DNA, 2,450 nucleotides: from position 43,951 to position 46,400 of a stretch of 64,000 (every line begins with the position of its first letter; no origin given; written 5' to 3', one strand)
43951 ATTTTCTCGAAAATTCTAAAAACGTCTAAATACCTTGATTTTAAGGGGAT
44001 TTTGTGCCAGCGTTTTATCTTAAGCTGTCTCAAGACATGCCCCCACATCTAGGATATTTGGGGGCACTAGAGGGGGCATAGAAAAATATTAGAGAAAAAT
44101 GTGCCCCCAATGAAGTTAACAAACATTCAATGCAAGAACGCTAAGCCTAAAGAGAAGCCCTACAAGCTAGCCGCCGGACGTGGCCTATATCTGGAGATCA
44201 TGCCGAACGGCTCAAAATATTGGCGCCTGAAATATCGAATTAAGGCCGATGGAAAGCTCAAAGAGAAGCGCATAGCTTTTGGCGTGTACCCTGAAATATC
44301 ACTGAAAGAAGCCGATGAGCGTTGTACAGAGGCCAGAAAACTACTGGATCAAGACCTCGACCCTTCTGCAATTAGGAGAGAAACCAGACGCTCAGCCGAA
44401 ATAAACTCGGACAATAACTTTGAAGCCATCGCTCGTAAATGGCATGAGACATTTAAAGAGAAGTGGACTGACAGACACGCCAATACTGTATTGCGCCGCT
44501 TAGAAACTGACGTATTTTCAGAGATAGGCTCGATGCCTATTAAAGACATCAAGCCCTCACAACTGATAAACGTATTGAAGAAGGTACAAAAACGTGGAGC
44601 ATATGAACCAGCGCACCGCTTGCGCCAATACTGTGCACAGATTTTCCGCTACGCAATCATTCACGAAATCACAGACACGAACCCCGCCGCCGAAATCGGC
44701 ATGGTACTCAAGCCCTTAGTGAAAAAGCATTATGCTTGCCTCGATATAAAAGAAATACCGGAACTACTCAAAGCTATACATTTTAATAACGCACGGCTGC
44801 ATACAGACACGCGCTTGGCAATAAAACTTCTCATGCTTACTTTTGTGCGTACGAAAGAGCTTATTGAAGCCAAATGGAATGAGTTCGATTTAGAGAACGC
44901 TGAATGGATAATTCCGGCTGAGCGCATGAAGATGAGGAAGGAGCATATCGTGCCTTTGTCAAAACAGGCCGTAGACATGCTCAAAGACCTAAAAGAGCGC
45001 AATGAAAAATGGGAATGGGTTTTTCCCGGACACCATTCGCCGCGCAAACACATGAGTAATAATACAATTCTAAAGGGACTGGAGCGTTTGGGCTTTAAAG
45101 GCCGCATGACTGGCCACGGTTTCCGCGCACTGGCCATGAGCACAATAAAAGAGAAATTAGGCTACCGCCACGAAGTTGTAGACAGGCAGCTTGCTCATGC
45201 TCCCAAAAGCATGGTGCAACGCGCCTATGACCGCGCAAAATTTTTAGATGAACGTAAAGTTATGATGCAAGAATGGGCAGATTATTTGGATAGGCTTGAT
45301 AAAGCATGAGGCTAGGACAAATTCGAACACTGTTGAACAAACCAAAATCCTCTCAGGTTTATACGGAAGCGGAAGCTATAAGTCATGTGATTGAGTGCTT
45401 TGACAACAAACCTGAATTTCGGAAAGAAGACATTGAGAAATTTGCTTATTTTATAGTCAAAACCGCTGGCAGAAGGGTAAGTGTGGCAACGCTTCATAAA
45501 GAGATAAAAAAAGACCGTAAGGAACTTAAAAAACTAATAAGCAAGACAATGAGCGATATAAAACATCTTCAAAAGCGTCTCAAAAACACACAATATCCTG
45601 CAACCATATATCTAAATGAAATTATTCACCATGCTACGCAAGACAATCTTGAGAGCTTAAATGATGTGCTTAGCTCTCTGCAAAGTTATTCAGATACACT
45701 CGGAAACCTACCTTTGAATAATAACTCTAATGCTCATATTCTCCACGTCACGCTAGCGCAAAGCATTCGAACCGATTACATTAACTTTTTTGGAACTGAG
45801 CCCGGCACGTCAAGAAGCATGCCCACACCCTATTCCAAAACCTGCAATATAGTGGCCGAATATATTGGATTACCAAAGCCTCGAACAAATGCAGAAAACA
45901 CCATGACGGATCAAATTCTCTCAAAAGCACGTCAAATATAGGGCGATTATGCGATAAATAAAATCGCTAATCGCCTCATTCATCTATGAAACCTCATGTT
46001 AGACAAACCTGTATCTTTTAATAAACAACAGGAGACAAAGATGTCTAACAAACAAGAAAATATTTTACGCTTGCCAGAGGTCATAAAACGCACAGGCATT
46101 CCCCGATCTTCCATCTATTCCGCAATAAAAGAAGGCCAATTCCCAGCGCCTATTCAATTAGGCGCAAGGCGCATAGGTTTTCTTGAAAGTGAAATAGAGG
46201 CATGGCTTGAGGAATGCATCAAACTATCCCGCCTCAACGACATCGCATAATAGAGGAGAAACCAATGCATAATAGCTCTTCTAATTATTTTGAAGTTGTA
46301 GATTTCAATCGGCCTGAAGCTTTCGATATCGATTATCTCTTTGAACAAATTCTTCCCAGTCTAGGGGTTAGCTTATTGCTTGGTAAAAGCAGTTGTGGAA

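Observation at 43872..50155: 6.2-kb integrative island in tRNA-Gly(GCC) with intact att repeats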

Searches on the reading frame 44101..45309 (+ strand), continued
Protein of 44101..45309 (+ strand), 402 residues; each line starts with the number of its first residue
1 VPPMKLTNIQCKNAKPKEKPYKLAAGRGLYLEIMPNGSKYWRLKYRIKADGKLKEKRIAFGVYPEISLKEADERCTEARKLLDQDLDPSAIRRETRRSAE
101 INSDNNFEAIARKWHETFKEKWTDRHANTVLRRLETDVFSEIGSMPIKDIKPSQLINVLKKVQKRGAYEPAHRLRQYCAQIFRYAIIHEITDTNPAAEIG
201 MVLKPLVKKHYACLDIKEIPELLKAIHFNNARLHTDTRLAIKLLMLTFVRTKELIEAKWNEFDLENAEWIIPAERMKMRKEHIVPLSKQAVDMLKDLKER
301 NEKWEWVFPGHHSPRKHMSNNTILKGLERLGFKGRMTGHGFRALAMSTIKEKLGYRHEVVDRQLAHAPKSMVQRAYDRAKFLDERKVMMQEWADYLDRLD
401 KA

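Call 42: search_protein_families(library=padloc, proteins=[L025:14299-16047:+, L025:16005-18668:+, L027:16126-19272:-, L027:15285-16142:-, L029:14026-15609:+, L029:15644-17017:+, L046:15350-18445:-, L020:13345-14277:+, L030:4277-5272:+, L035:14410-15321:+], max_evalue=0.00001)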
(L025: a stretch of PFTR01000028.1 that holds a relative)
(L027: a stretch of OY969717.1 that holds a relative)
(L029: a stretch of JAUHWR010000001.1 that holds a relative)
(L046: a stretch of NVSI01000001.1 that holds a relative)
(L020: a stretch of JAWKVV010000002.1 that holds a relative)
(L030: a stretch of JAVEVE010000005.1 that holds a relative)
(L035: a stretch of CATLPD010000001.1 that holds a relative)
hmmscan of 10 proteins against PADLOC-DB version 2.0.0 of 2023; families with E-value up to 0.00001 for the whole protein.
L025:14299-16047:+ (582 aa): 31 families (the best 25 are shown)
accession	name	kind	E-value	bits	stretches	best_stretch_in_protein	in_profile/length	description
PDLC03640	MTase_III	-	1.3e-176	586.8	3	20-211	1-199/654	Type III methyltransferase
PDLC03644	MTase_III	-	1e-145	484.6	1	20-578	1-541/542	Type III methyltransferase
PDLC03634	MTase_III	-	1.1e-88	296.7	1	22-425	59-451/621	Type III methyltransferase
PDLC03641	MTase_III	-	9e-79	263.7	1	54-426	99-454/657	Type III methyltransferase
PDLC03642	MTase_III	-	1.2e-57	193.8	1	62-439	83-420/528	Type III methyltransferase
PDLC03636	MTase_III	-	2.3e-56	189.8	1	57-436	42-411/575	Type III methyltransferase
PDLC03635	MTase_III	-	1e-54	184.4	1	59-461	216-603/708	Type III methyltransferase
PDLC03639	MTase_III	-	7e-52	174.6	2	44-269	71-273/639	Type III methyltransferase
PDLC03637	MTase_III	-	1.2e-50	170.7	2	61-235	121-288/513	Type III methyltransferase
PDLC03645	MTase_III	-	3e-39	132.7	2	64-266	142-325/709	Type III methyltransferase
PDLC03646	MTase_III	-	5.1e-39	131.8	1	60-451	467-857/1057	Type III methyltransferase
PDLC03638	MTase_III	-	1.7e-32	110.7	1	62-437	381-684/816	Type III methyltransferase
PDLC03354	MTase_II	-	3.5e-28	96.8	1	62-240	61-239/425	Type II methyltransferase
PDLC03278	MTase_II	-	1.6e-25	88.4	2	354-422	276-344/390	Type II methyltransferase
PDLC03643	MTase_III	-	1.2e-23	81.9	1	137-431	1-279/465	Type III methyltransferase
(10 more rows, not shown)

L025:16005-18668:+ (887 aa): 5 families
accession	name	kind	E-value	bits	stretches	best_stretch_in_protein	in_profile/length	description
PDLC03653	REase_III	-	1.5e-282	937.9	1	17-882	1-878/883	Type III restriction enzyme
PDLC03650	REase_III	-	6.2e-58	194.9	1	102-510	57-452/898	Type III restriction enzyme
PDLC03647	REase_III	-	1.3e-09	34.8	0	264-325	204-265/989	Type III restriction enzyme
PDLC03649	REase_III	-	1.5e-08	31.1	0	258-331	204-276/973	Type III restriction enzyme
PDLC03648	REase_III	-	1.8e-07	27.7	0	438-500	313-375/871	Type III restriction enzyme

L027:16126-19272:- (1048 aa): 5 families
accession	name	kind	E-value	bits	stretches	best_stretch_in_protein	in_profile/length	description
PDLC01460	Cas9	-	1.8e-193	643.3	1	1-1023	1-897/901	"CAS-II-A,CAS-II-B,CAS-II-C; effector__SPE"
PDLC00975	Cas9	-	5.5e-158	526.3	2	1-745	3-786/1120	Cas9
PDLC01256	Cas9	-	1.6e-154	514.5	1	2-768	1-710/711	"CAS-II-A,CAS-II-B,CAS-II-C; effector__SPE"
PDLC00973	Cas9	-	9.9e-153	508.6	1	2-747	1-797/830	CRISPR subtype II RNA-guided endonuclease Cas9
PDLC01580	Cas9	-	3.6e-26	89.6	1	479-732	736-985/1329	"CAS-II-A,CAS-II-B,CAS-II-C; effector__SPE"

L027:15285-16142:- (285 aa): 25 families
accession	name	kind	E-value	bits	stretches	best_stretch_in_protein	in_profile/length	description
PDLC02061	Cas1_II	-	4.9e-100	332.7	1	2-274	50-302/335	-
PDLC00926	Cas1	-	1.9e-85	284.6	1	3-262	21-278/278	"CRISPR-associated endonuclease Cas1, subtype II/NMENI"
PDLC01333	Cas1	-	1.1e-84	282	1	3-260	21-269/270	"CAS-I,CAS-II,CAS-III,CAS-IV,CAS-V,CAS-VI; acquisition_1"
PDLC01741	Cas1_IIIa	-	4.5e-64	214.6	1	10-278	31-296/301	-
PDLC01449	Cas1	-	2.7e-47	159.3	1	4-234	22-244/285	"CAS-I,CAS-II,CAS-III,CAS-IV,CAS-V,CAS-VI; acquisition_1"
PDLC01248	Cas1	-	3.2e-47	159.4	1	5-256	22-278/289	"CAS-I,CAS-II,CAS-III,CAS-IV,CAS-V,CAS-VI; acquisition_1"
PDLC00928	Cas1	-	3.8e-34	116.1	1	8-235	26-278/315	Cas1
PDLC01608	Cas1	-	3.6e-26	90.2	1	9-218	23-248/276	"CAS-I,CAS-II,CAS-III,CAS-IV,CAS-V,CAS-VI; acquisition_1"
PDLC01249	Cas1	-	1.9e-24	84.5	1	4-216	19-239/246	"CAS-I,CAS-II,CAS-III,CAS-IV,CAS-V,CAS-VI; acquisition_1"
PDLC00927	Cas1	-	2.3e-24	84.2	1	8-219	26-267/327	CRISPR-associated endonuclease Cas1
PDLC02062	Cas1_II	-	7e-21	72.8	1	5-230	25-265/317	-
PDLC02025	Cas1d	-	9.5e-21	72.6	1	9-217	29-246/316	-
PDLC02063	Cas1_IIIb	-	2.7e-20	70.5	1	13-220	341-557/617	-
PDLC01747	Cas1g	-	1.5e-19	68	1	5-207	221-439/523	-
PDLC02064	Cas1a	-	5e-18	63.7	1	18-234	37-238/277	-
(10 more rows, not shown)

L029:14026-15609:+ (527 aa): 64 families (the best 25 are shown)
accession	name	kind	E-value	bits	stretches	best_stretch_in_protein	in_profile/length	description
PDLC03766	Drt9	-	1.5e-156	520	1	20-526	1-487/488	DRT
PDLC01136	RT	-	2.2e-32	110.6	1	63-312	16-243/263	RT (reverse transcriptase)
PDLC03754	RT_UG17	-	4.5e-25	86.4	1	78-453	36-356/429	DRT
PDLC02063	Cas1_IIIb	-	5.9e-21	72.6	1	94-419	50-299/617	-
PDLC03757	Drt2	-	6.3e-21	72.9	1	236-361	285-406/502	DRT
PDLC01607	RT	-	3.7e-20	70.8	1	112-336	1-160/161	"CAS-I,CAS-II,CAS-III,CAS-IV,CAS-V,CAS-VI; acquisition_associated"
PDLC03764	RT_UG26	-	7.5e-19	65.7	1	146-361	97-296/398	DRT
PDLC02173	Drt2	-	2.9e-17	61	1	238-362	227-353/425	-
PDLC03768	Drt3a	-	1.2e-16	59.2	1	161-449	121-353/411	DRT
PDLC03765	RT_UG27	-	2.7e-15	54.3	1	92-357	43-294/420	DRT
PDLC02175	Drt3a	-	1.4e-14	52.1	1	137-356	73-283/417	-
PDLC03759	RT_UG21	-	1.4e-14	51.7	1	241-312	192-263/503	DRT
PDLC03756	RT_UG19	-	6.5e-14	49.9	1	86-360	40-312/562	DRT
PDLC02174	Drt3a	-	1.3e-13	49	1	142-357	79-270/403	-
PDLC03785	RT_UG9_large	-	3.2e-13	46.8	1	85-327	272-514/772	DRT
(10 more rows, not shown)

L029:15644-17017:+ (457 aa): 2 families
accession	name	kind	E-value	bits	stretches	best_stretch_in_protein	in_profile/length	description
PDLC03817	RTasSbcB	-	6.3e-118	392.5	1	3-455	2-433/436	DRT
PDLC01247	DEDDh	-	5.1e-18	64.1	1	4-185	1-137/139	"CAS-I,CAS-II,CAS-III,CAS-IV,CAS-V,CAS-VI; associated"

L046:15350-18445:- (1031 aa): 6 families
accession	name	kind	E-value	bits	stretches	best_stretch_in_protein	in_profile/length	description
PDLC03610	REase_MTase_IIG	-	1.2e-302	1005.1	2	3-514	2-498/1096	Type IIG restriction enzyme-methyltransferase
PDLC03631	REase_MTase_IIG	-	4.6e-90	300.9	2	13-700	18-686/1086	Type IIG restriction enzyme-methyltransferase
PDLC03597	REase_MTase_IIG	-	2.5e-46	155.9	2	175-713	757-1267/1646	Type IIG restriction enzyme-methyltransferase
PDLC03051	REase_MTase_I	-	7.5e-42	140.6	1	292-990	844-1537/1591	Type I restriction enzyme-methyltransferase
PDLC03621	REase_MTase_IIG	-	6e-32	108.6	1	296-995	287-964/1024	Type IIG restriction enzyme-methyltransferase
PDLC04134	mad2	-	9e-17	59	1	52-635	41-458/492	mads_2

L020:13345-14277:+ (310 aa): 0 families

L030:4277-5272:+ (331 aa): 1 family
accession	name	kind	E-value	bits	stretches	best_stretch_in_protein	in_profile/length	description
PDLC02344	AbiD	-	7.4e-75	250.2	1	36-327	4-274/277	AbiD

L035:14410-15321:+ (303 aa): 0 families

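Call 44: find_encoding_contigs(protein=P0002, flank=10000, max_places=4)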
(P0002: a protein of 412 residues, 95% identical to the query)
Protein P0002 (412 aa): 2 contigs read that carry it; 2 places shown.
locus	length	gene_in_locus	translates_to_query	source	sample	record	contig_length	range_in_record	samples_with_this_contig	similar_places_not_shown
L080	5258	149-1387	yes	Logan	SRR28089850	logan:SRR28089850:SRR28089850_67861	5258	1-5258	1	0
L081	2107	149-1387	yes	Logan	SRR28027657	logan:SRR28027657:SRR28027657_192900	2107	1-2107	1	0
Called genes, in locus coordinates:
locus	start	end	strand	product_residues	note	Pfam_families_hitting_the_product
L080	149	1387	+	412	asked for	PF13356:Arm-DNA-bind_3, PF22022:Phage_int_M, PF00589:Phage_integrase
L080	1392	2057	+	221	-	-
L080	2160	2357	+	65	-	PF05930:Phage_AlpA, PF12728:HTH_17 (weak)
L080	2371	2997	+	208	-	-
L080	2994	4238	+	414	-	PF13481:AAA_25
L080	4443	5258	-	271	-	?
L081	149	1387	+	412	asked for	PF13356:Arm-DNA-bind_3, PF22022:Phage_int_M, PF00589:Phage_integrase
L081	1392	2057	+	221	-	-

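Call 49: search_protein_families(library=ncbifam, proteins=[window:44110-45309:+, L080:2371-2997:+, L080:2994-4238:+], max_evalue=0.01)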
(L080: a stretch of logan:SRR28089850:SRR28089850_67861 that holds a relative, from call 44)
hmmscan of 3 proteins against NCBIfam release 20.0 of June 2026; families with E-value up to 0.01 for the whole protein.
window:44110-45309:+ (399 aa): 5 families
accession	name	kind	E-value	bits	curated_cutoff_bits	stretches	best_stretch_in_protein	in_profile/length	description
NF007246.0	PRK09692.1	domain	3.4e-84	282.8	434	1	3-398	8-398/413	integrase domain-containing protein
NF040815.2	recomb_XerA_Arch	equivalog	1.3e-11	44.6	220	1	140-364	31-243/263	site-specific tyrosine recombinase/integron integrase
TIGR02225.1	recomb_XerD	equivalog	2.9e-08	33.4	329.6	1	143-300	37-189/290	site-specific tyrosine recombinase XerD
NF001399.0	PRK00283.1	subfamily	1e-07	31.5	279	1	143-299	47-198/300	tyrosine recombinase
TIGR02224.1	recomb_XerC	equivalog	0.00022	20.7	335.15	1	144-299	41-193/295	tyrosine recombinase XerC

L080:2371-2997:+ (208 aa): 0 families

L080:2994-4238:+ (414 aa): 0 families

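Call 66: find_related_loci(query=A2, collection=viral_contigs, flank=10000)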
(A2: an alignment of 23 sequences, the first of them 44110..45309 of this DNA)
Query A2 (399 aa) in viral_contigs; peptide patterns used: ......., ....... (x = any residue, [..] = any of these).
163 stretches matched a pattern; 141 encode a relative of the query (tblastn E <= 1e-3); the best 80 are kept; 80 distinct loci.
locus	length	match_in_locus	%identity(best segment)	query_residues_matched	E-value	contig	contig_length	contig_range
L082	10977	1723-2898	49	1-396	9e-134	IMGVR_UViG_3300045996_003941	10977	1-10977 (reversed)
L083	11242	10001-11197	50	3-396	2e-126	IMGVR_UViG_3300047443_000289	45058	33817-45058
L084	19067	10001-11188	50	3-394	7e-126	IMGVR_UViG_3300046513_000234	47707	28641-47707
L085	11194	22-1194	50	3-398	2e-118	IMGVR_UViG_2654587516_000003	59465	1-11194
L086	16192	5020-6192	49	3-398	3e-117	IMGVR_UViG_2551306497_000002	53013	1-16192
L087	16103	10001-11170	50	3-397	2e-117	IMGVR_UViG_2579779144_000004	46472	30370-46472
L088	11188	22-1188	49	3-396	3e-116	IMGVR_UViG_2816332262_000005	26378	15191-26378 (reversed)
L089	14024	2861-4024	47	1-395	7e-116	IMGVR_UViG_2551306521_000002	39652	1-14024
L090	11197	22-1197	49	3-399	5e-115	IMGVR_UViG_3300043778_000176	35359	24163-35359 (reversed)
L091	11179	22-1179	48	3-393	4e-115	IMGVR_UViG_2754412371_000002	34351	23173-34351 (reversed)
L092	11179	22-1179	48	3-393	2e-115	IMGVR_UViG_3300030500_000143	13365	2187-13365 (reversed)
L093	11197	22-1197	47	3-399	9e-115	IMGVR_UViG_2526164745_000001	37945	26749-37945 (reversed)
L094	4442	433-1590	48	3-393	2e-115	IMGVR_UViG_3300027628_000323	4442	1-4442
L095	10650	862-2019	48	3-393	1e-114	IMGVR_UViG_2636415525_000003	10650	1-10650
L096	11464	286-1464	50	1-396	2e-113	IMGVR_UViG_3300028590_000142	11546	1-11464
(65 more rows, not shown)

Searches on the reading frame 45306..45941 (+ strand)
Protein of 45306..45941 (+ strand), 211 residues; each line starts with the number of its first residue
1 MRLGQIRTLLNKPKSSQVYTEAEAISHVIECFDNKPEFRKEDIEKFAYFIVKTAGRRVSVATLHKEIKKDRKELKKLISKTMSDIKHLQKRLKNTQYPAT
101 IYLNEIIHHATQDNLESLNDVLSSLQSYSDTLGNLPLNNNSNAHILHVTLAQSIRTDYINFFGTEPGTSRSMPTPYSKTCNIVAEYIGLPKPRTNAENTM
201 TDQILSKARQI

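Call 6: search_protein_families(library=pfam, proteins=[window:45306-45941:+], max_evalue=0.01)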
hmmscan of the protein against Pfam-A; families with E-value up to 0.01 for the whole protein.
window:45306-45941:+ (211 aa): 1 family
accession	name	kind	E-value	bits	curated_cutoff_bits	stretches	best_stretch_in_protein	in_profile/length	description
PF10004.14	DUF2247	-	0.0025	18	25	1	35-121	21-106/158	Uncharacterized protein conserved in bacteria (DUF2247)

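Call 7: search_protein_families(library=padloc, proteins=[window:45306-45941:+], max_evalue=0.01)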
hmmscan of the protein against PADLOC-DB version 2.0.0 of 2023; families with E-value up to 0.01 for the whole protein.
window:45306-45941:+ (211 aa): 1 family
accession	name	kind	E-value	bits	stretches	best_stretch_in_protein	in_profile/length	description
PDLC01321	typeIV_DinG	-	0.0025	14.7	1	53-159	204-296/559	CAS-IV-A; associated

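Call 8: search_protein_families(library=phrogs, proteins=[window:45306-45941:+], max_evalue=0.01)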
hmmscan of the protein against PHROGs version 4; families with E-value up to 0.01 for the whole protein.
window:45306-45941:+ (211 aa): 0 families

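Call 21: find_related_loci(query=window:45306-45941:+, collection=viral_contigs, flank=8000)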
Query window:45306-45941:+ (211 aa) in viral_contigs; peptide patterns used: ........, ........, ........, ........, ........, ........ (x = any residue, [..] = any of these).
11 stretches matched a pattern; 1 encode a relative of the query (tblastn E <= 1e-3); 1 distinct loci.
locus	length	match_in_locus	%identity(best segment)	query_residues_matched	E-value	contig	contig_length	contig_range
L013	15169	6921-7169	27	96-165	1e-4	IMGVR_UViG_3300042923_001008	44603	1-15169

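Call 49: search_protein_families(library=ncbifam, proteins=[window:45306-45941:+], max_evalue=0.01)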
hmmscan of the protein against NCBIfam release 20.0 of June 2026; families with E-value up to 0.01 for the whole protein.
window:45306-45941:+ (211 aa): 0 families

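Call 78: search_protein_representatives(protein=window:45306-45941:+)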
Query: 211 residues. Proteins with E-value up to 0.001 (for the whole library): 2; up to 1e-10: 2; up to 1e-30: 1. The best 2 are listed.
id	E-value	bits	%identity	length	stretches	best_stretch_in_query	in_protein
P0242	3.4e-134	460.8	100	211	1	1-211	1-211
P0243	4.9e-23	98.3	35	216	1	16-205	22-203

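Call 79: predict_structure(protein=window:45306-45941:+)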
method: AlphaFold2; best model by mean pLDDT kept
length: 211 residues; sequences in the alignment: 1
mean_pLDDT: 44.3   pTM: 0.25
mean pLDDT of the five models: 44.3, 43.0, 41.6, 41.2, 40.1
residues with pLDDT >= 90: 0; 70-90: 1; 50-70: 55; < 50: 155
segments of 3 or more residues with pLDDT < 50: 1-19, 52-63, 92-122, 124-211
pLDDT, mean of each block of 10 residues (from residue 1): 38 43 57 55 57 45 55 63 58 45 44 44 46 39 37 43 40 30 29 34 29 31
secondary structure, 60 per line:
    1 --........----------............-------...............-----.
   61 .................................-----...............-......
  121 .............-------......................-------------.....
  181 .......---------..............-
elements in order: H3-10 H21-32 H40-54 H60-93 H99-113 H115-133 H141-162 H176-187 H197-210

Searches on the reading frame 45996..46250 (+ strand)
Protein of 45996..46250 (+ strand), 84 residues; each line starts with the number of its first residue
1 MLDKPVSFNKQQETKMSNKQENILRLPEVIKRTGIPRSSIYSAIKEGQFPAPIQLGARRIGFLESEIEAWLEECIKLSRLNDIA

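Call 6: search_protein_families(library=pfam, proteins=[window:45996-46250:+], max_evalue=0.01)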
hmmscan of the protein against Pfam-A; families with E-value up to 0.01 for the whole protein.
window:45996-46250:+ (84 aa): 2 families
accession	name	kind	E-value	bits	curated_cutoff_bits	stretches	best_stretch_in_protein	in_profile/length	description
PF05930.18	Phage_AlpA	-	7e-19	67.9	21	1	23-71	3-51/51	Prophage CP4-57 regulatory protein (AlpA)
PF12728.13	HTH_17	-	1.6e-07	31.9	27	1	24-74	2-50/51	Helix-turn-helix domain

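Call 7: search_protein_families(library=padloc, proteins=[window:45996-46250:+], max_evalue=0.01)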
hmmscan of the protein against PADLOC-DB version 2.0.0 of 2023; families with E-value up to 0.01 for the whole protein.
window:45996-46250:+ (84 aa): 1 family
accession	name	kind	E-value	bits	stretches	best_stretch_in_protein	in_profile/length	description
PDLC04133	mad1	-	5.8e-06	24.5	1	25-71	7-51/60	mads_1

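Call 8: search_protein_families(library=phrogs, proteins=[window:45996-46250:+], max_evalue=0.01)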
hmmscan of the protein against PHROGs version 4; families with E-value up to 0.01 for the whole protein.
window:45996-46250:+ (84 aa): 6 families
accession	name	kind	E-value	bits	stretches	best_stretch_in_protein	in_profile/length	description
phrog_66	-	integration and excision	9.6e-12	46.3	1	9-76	79-145/412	excisionase and transcriptional regulator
phrog_2790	-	integration and excision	1.2e-09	39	1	18-73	23-78/100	excisionase and transcriptional regulator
phrog_597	-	DNA, RNA and nucleotide metabolism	5.3e-06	27.5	1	9-74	98-164/200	DNA binding protein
phrog_4745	-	DNA, RNA and nucleotide metabolism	9.2e-05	23.2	1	10-78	18-91/107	DNA binding protein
phrog_25262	-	unknown function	0.00017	22.5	1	17-73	28-83/106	-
phrog_9834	-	integration and excision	0.0022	19.3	1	13-72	17-75/86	excisionase and transcriptional regulator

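Call 49: search_protein_families(library=ncbifam, proteins=[window:46041-46250:+], max_evalue=0.01)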
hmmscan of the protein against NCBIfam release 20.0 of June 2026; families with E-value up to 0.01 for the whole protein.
window:46041-46250:+ (69 aa): 1 family
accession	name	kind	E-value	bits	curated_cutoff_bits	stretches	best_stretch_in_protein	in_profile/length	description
TIGR01764.1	excise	domain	0.0011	19.3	28.8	1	13-57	6-48/49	excisionase family DNA-binding protein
